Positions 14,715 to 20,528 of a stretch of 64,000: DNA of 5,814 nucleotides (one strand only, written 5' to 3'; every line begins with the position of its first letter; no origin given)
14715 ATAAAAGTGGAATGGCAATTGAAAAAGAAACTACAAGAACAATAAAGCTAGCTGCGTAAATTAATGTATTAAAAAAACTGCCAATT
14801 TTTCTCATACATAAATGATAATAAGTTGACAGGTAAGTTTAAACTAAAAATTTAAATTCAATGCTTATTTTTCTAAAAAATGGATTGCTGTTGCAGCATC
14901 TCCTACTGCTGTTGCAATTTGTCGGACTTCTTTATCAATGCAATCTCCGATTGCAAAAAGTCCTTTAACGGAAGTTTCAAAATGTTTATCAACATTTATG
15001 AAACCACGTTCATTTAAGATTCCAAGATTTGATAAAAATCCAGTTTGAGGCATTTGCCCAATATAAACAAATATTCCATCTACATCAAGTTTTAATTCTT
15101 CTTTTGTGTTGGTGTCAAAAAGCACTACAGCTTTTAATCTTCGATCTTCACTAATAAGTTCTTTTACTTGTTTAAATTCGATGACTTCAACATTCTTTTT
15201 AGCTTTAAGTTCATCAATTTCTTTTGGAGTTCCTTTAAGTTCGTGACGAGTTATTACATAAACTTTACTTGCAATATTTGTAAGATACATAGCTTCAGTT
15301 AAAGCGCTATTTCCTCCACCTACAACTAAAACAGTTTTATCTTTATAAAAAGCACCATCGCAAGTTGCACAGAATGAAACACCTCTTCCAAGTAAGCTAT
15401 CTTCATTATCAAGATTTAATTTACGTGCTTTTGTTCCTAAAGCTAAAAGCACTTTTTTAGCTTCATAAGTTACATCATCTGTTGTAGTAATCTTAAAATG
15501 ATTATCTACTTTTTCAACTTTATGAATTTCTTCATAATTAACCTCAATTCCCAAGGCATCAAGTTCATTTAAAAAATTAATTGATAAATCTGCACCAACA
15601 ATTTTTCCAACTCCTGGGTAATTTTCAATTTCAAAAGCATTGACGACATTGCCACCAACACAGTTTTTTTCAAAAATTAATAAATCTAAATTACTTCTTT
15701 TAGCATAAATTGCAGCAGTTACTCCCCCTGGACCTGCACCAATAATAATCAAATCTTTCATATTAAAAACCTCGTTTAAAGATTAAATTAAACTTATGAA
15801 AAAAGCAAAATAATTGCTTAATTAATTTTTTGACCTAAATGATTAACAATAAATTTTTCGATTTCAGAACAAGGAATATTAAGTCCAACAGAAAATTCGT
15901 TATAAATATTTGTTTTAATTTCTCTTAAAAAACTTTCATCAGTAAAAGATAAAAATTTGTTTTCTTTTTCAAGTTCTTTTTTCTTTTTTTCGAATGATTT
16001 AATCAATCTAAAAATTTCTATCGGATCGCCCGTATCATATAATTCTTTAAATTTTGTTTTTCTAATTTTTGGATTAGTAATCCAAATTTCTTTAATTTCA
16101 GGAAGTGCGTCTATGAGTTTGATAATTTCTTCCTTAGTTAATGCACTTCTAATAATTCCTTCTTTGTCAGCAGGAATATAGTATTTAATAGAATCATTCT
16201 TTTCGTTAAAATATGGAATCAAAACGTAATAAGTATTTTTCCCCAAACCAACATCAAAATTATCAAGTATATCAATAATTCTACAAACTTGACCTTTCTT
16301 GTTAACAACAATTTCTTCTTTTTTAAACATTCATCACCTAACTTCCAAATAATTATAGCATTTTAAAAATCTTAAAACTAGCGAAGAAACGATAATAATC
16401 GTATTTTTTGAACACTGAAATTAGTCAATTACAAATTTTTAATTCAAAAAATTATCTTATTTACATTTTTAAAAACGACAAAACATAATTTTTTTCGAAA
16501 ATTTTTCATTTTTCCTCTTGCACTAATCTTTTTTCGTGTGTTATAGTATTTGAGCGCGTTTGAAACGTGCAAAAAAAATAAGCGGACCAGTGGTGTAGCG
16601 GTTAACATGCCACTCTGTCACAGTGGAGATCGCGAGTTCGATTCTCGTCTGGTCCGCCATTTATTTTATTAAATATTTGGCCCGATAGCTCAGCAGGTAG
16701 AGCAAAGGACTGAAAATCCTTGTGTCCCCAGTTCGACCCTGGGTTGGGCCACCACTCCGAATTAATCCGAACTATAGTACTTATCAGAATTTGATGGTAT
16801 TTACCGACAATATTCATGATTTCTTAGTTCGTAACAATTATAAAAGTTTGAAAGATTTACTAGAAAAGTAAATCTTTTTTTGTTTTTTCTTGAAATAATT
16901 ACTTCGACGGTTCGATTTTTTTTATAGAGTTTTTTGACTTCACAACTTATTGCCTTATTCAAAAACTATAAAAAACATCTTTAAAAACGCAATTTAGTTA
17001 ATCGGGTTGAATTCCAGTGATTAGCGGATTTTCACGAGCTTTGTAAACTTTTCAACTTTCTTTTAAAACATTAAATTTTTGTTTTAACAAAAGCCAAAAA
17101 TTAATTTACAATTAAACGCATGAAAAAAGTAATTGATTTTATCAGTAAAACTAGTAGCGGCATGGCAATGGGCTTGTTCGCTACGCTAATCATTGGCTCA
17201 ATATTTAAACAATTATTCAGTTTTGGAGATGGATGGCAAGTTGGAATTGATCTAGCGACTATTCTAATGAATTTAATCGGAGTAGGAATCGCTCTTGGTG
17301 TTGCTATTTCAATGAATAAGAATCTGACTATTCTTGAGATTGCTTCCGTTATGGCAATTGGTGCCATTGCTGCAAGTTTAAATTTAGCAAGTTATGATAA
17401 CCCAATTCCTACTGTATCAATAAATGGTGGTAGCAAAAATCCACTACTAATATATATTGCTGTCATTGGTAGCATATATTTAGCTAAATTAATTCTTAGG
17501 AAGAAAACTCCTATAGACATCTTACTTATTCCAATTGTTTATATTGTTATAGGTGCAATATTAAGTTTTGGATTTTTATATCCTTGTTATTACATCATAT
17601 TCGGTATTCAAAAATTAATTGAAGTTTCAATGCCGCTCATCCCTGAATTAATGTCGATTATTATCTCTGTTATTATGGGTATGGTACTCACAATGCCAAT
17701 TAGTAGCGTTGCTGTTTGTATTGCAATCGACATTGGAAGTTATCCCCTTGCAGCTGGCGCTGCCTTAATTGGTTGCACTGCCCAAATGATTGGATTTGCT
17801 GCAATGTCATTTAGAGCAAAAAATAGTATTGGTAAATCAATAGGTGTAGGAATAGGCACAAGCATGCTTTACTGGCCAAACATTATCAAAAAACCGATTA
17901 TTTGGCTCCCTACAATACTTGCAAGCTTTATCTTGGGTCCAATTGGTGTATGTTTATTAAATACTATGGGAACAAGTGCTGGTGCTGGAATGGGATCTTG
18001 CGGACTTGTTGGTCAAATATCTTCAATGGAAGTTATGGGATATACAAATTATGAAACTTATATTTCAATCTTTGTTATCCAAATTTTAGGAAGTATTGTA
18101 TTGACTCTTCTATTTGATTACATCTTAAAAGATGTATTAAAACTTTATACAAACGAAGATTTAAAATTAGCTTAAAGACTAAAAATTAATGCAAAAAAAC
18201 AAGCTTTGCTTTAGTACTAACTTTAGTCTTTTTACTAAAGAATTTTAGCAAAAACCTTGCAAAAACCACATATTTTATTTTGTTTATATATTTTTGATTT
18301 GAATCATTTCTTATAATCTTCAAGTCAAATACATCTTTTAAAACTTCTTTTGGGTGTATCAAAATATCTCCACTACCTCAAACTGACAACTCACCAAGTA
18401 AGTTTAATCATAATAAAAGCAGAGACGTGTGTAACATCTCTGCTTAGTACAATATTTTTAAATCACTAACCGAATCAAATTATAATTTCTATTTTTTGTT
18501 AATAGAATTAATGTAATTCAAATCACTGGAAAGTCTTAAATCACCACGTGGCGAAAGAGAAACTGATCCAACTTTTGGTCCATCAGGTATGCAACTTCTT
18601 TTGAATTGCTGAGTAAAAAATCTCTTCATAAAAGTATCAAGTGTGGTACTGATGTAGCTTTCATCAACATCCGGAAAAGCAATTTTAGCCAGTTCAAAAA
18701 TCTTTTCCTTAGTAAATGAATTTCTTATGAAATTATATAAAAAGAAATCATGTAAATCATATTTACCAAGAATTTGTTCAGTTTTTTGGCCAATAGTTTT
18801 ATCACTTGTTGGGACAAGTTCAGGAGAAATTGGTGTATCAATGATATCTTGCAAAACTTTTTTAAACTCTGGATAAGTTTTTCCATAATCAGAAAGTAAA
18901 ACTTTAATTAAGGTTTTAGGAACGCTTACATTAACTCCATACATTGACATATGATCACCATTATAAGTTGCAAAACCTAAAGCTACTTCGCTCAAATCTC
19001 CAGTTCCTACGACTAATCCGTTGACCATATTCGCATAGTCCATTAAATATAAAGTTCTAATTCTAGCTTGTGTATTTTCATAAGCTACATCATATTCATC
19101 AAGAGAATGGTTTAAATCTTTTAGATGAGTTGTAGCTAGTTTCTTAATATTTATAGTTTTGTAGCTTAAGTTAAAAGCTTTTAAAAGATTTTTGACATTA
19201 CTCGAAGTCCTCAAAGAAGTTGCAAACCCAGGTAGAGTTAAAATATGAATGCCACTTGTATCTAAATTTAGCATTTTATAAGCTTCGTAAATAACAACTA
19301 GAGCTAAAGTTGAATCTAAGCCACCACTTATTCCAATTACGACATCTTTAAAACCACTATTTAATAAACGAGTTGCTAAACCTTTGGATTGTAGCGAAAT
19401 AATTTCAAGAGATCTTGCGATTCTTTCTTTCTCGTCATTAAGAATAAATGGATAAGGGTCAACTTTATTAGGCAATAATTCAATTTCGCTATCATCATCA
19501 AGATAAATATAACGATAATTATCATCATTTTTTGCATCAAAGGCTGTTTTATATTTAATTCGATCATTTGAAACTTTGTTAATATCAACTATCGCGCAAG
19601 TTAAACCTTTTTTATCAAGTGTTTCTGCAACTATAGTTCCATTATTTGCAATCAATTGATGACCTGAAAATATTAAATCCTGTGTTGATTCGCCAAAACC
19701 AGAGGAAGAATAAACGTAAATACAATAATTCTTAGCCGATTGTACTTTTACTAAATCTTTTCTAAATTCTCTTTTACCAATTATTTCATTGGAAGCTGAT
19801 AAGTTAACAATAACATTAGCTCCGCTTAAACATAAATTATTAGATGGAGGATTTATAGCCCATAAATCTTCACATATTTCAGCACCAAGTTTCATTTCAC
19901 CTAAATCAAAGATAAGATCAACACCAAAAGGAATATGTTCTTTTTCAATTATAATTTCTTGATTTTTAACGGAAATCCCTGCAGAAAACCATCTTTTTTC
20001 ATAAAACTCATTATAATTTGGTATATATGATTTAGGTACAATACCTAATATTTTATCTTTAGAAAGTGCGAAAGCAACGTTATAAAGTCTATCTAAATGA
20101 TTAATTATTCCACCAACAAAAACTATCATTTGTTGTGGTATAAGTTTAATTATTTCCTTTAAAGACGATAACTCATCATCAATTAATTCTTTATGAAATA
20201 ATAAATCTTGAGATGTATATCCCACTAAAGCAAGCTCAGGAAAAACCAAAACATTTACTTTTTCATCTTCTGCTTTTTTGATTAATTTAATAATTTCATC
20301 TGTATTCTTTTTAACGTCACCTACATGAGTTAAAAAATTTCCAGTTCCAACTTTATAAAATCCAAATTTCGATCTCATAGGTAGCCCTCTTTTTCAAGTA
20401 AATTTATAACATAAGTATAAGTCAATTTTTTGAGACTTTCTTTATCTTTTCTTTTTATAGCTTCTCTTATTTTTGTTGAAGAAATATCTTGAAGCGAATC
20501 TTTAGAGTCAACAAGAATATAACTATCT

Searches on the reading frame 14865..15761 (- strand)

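Call 112: search_protein_families(library=pfam, proteins=[window:14865-15761:-], max_evalue=0.001)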
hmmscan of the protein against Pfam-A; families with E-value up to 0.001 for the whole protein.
window:14865-15761:- (298 aa): 10 families
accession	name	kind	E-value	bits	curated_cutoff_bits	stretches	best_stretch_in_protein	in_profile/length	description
PF07992.20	Pyr_redox_2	-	1.2e-48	166.5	26.1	1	2-288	1-290/291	Pyridine nucleotide-disulphide oxidoreductase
PF13738.12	Pyr_redox_3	-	3.1e-26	92.8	30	2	75-272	100-305/305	Pyridine nucleotide-disulphide oxidoreductase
PF00070.33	Pyr_redox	-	9.9e-11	42.4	22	1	144-214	2-79/82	Pyridine nucleotide-disulphide oxidoreductase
PF03486.20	HI0933_like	-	6.2e-10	39.4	50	0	3-33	2-32/244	HI0933-like protein Rossmann domain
PF00890.30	FAD_binding_2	-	2.9e-09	37.1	20.4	0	3-40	1-39/414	FAD binding domain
PF12831.13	FAD_oxidored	-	7.9e-08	32.4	27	1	3-69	1-70/416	FAD dependent oxidoreductase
PF01946.23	Thi4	-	1.1e-07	31.8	26.2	1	2-37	18-55/235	Thi4 family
PF13450.12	NAD_binding_8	-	3.2e-07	31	21.9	1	6-39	1-35/68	NAD(P)-binding Rossmann-like domain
PF01266.30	DAO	-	8.6e-06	25.9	27.9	0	3-34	1-33/353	FAD dependent oxidoreductase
PF13454.12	NAD_binding_9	-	3.4e-05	24.3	21.8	0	70-110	114-154/155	FAD-NAD(P)-binding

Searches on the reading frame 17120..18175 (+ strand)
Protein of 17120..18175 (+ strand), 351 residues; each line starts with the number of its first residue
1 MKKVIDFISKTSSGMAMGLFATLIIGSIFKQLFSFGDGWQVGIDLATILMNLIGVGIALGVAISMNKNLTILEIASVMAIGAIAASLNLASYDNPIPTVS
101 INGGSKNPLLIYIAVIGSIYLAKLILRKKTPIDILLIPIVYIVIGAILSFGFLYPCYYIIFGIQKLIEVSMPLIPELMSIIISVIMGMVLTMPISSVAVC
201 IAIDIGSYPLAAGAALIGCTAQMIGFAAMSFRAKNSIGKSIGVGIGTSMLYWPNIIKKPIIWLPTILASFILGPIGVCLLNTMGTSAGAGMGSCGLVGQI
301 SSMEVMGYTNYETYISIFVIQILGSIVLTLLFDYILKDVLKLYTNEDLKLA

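Call 112: search_protein_families(library=pfam, proteins=[window:17120-18175:+], max_evalue=0.001)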
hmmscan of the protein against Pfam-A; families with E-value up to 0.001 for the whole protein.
window:17120-18175:+ (351 aa): 1 family
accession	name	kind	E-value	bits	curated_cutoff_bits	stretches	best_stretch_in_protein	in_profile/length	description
PF13303.11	PTS_EIIC_2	-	1e-65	222.4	28.9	1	10-350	2-327/327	Phosphotransferase system, EIIC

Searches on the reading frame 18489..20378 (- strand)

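Call 112: search_protein_families(library=pfam, proteins=[window:18489-20378:-], max_evalue=0.001)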
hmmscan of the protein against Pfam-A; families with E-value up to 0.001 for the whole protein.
window:18489-20378:- (629 aa): 2 families
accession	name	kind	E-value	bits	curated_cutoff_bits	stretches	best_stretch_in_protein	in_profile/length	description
PF02540.23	NAD_synthase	-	3.2e-28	98.9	21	1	332-562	7-216/242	NAD synthase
PF00795.27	CN_hydrolase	-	5.9e-17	62.3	23.2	1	20-268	12-248/256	Carbon-nitrogen hydrolase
